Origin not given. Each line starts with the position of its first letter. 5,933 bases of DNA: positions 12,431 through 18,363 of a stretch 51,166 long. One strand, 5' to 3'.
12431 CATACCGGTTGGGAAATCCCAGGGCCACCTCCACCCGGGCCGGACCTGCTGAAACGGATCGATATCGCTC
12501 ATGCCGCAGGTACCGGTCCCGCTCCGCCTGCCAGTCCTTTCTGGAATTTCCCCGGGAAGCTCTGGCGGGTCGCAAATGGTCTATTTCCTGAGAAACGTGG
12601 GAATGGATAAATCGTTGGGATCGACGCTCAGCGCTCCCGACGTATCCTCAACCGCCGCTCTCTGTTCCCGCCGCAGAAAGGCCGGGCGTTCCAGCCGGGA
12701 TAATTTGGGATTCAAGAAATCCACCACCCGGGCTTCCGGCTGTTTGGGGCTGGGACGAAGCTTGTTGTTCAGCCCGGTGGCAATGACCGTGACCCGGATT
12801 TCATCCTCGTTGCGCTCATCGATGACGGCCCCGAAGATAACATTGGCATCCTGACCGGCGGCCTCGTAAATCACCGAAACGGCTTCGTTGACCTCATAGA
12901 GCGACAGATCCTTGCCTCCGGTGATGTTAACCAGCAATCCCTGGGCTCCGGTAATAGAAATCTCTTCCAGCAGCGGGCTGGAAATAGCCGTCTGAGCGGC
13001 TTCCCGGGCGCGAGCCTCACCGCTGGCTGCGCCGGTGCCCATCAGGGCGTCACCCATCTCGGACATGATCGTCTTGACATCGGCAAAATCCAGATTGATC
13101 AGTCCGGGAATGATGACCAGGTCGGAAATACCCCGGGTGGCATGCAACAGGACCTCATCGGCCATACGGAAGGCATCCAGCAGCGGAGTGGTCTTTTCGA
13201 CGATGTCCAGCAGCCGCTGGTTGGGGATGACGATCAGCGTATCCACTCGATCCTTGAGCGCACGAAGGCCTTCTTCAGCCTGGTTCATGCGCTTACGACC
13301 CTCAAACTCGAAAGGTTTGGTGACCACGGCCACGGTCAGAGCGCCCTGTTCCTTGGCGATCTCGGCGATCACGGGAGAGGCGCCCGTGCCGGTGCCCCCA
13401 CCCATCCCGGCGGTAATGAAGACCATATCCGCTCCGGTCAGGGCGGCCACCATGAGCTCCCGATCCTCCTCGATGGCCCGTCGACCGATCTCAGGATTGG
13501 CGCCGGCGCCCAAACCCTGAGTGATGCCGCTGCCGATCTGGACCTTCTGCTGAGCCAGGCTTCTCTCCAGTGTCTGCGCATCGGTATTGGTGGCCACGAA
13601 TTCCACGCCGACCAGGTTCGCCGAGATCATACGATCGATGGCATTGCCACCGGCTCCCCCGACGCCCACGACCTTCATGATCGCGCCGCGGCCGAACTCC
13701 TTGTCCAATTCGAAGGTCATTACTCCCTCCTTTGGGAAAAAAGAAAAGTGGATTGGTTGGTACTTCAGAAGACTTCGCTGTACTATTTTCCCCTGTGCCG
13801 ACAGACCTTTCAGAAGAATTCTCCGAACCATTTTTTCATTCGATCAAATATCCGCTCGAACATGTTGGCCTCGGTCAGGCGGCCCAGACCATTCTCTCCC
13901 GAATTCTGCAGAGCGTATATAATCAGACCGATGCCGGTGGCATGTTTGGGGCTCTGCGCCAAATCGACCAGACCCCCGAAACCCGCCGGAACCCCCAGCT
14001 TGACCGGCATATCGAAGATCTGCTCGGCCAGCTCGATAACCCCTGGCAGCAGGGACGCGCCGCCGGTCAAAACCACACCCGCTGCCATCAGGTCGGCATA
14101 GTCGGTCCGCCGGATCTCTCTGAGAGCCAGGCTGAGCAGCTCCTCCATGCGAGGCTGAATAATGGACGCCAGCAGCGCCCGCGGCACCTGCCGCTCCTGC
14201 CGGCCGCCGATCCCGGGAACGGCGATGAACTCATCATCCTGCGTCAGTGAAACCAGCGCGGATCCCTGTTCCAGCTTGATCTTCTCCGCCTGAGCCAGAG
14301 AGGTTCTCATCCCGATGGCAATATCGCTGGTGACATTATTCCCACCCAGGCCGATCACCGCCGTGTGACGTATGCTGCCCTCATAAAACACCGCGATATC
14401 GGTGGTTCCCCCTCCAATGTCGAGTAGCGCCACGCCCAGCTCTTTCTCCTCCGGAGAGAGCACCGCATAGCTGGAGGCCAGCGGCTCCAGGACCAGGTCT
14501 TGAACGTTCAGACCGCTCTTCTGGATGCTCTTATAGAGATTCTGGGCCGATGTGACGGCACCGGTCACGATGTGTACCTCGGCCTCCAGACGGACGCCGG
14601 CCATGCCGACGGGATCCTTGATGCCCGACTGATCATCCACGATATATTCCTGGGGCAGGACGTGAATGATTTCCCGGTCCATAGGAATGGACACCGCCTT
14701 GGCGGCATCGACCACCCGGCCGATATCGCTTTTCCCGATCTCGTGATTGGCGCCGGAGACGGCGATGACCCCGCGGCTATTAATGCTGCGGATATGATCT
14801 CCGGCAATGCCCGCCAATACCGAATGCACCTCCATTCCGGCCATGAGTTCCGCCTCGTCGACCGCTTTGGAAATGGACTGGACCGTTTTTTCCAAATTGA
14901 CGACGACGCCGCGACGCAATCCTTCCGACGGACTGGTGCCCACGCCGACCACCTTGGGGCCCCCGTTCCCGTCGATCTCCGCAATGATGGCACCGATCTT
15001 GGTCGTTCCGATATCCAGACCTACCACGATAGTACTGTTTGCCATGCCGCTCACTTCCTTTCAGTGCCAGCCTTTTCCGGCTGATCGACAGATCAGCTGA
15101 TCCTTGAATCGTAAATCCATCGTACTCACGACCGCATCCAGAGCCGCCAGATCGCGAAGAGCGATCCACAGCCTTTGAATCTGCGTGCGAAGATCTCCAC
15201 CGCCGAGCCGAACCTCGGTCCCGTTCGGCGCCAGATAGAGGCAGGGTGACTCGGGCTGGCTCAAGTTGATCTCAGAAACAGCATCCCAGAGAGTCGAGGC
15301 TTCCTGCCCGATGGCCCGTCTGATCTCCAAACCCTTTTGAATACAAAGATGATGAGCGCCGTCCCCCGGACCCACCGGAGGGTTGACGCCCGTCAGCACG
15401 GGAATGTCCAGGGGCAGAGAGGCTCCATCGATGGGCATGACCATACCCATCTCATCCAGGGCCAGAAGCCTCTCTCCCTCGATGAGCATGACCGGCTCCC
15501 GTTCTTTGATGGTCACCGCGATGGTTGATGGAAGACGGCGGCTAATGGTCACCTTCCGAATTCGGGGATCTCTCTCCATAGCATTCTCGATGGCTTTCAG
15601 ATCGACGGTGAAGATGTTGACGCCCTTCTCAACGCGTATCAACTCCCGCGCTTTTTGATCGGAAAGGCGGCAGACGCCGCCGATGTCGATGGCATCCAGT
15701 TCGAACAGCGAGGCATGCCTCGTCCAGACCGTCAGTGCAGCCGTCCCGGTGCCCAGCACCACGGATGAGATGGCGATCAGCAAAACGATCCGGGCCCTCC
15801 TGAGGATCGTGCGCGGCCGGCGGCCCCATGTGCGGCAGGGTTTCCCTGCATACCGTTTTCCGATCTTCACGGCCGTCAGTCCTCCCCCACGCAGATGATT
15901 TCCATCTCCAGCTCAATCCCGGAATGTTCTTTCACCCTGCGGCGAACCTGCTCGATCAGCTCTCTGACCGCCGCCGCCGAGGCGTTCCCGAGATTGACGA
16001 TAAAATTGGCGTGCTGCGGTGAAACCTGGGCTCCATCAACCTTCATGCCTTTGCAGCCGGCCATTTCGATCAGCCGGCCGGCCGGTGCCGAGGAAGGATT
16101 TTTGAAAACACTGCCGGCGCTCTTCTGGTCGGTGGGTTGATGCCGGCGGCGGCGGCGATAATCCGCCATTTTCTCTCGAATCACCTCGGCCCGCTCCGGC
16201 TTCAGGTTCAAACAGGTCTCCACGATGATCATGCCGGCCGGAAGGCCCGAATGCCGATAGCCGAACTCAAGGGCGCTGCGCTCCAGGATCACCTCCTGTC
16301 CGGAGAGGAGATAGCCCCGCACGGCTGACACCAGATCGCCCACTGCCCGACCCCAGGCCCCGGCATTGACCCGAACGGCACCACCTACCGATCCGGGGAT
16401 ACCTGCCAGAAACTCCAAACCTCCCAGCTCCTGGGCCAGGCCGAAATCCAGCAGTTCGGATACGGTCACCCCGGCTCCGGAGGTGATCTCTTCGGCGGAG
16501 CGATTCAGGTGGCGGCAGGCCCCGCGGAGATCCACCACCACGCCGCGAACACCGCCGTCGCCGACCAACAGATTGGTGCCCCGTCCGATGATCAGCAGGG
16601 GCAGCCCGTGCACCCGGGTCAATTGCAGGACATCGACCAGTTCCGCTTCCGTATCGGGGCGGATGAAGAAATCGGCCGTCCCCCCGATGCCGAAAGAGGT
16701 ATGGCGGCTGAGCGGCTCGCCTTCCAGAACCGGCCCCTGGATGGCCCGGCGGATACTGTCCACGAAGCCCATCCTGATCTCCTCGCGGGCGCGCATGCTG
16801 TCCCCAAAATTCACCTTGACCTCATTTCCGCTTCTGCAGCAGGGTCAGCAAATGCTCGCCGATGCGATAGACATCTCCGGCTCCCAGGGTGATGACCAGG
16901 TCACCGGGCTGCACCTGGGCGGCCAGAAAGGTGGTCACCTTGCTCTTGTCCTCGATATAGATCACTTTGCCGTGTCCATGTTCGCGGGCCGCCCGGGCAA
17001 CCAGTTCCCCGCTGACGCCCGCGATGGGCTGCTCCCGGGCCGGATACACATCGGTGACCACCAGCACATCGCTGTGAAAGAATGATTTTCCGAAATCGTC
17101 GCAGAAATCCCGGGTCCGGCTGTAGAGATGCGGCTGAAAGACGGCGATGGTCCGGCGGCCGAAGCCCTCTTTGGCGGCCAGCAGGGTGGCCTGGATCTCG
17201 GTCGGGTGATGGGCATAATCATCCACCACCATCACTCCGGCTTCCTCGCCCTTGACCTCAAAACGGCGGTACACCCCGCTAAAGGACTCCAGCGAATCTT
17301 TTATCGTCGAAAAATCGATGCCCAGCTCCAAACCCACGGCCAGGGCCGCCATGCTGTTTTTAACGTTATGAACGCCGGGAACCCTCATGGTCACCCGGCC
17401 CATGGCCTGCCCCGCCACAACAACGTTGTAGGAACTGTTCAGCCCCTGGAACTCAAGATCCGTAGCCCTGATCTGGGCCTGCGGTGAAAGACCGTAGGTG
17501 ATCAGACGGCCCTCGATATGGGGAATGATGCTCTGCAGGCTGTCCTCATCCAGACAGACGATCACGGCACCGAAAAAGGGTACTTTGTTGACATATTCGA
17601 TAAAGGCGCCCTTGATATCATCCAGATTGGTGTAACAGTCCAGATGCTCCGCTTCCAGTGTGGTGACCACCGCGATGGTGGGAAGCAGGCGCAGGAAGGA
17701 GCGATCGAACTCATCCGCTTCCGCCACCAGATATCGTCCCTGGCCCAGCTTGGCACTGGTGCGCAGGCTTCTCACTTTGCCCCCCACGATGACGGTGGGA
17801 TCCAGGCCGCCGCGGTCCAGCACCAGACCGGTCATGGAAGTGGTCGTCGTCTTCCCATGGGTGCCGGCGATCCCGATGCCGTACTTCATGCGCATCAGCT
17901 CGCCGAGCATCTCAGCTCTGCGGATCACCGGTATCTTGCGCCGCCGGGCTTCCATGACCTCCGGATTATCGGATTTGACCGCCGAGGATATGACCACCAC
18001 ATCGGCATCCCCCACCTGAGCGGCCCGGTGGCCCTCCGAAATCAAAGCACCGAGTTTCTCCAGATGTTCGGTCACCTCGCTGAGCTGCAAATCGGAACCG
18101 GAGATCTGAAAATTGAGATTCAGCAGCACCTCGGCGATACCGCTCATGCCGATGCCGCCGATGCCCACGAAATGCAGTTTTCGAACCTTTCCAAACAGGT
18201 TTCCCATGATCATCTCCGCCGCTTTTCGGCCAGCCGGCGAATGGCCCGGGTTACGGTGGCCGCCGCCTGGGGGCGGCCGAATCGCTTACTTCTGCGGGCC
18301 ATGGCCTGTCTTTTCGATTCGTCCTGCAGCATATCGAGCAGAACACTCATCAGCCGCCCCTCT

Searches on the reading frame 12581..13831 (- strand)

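Call 92: search_protein_families(library=pfam, proteins=[window:12581-13831:-], max_evalue=0.00001)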
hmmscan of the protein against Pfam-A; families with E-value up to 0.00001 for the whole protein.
window:12581-13831:- (416 aa): 2 families
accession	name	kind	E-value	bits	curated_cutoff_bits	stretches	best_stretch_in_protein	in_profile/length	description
PF00091.31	Tubulin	-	8.9e-50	170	33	1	53-211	3-189/190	Tubulin/FtsZ family, GTPase domain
PF12327.13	FtsZ_C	-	1.6e-35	121.7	27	1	260-354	1-94/95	FtsZ family, C-terminal domain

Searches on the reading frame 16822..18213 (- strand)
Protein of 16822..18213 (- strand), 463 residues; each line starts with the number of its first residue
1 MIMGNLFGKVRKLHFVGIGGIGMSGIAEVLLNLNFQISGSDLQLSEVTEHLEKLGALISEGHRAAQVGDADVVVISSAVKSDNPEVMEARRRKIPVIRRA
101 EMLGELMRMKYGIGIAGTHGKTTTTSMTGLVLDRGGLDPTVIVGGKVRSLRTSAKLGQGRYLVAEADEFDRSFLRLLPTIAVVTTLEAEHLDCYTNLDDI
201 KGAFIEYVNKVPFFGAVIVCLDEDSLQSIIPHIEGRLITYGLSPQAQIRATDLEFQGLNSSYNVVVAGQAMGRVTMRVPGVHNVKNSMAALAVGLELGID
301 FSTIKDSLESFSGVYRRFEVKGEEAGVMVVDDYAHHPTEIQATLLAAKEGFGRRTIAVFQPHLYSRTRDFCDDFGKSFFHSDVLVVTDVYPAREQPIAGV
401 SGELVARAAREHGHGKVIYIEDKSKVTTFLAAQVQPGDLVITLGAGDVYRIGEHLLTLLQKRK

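Call 57: find_homologous_proteins(query=window:16822-18213:-, max_evalue=1e-30)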
Query window:16822-18213:- (463 aa): 8000 proteins with E <= 1e-30 among 8000 candidates; the best 120 are listed.
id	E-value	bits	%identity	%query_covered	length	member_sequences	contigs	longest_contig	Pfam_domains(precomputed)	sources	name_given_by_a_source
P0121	0.0e+0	1012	100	100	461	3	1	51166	PF02875.27,PF08245.19,PF01225.31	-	-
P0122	2.4e-270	915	89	100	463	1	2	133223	PF02875.27,PF08245.19,PF01225.31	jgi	jgi:UDP-N-acetylmuramate--alanine ligase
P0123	9.9e-269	909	87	100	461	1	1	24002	PF02875.27,PF08245.19,PF01225.31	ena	-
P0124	1.9e-268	908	88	100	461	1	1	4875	PF02875.27,PF08245.19,PF01225.31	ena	-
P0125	6.6e-264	894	87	100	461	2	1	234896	PF02875.27,PF08245.19,PF01225.31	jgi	-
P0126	2.1e-260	882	85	99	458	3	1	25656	PF02875.27,PF08245.19,PF01225.31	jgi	jgi:UDP-N-acetylmuramate--alanine ligase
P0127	2.8e-257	872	85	99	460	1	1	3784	PF02875.27,PF08245.19,PF01225.31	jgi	jgi:UDP-N-acetylmuramate--alanine ligase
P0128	2.7e-246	836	84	95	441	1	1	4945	PF02875.27,PF08245.19,PF01225.31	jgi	jgi:UDP-N-acetylmuramate--alanine ligase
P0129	1.9e-244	829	81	99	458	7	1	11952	PF02875.27,PF08245.19,PF01225.31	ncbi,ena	-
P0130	3.9e-244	828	84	95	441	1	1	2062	PF02875.27,PF08245.19,PF01225.31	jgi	jgi:UDP-N-acetylmuramate--alanine ligase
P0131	4.5e-244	828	81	99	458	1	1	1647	PF02875.27,PF08245.19,PF01225.31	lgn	-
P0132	1.2e-242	823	80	99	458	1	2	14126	PF02875.27,PF08245.19,PF01225.31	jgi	jgi:UDP-N-acetylmuramate--alanine ligase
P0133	1.9e-240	816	80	99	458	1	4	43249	PF02875.27,PF08245.19,PF01225.31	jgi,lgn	jgi:UDP-N-acetylmuramate--alanine ligase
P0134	1.9e-239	813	79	99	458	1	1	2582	PF02875.27,PF08245.19,PF01225.31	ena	-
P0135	5.6e-238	808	78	99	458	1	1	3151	PF02875.27,PF08245.19,PF01225.31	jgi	-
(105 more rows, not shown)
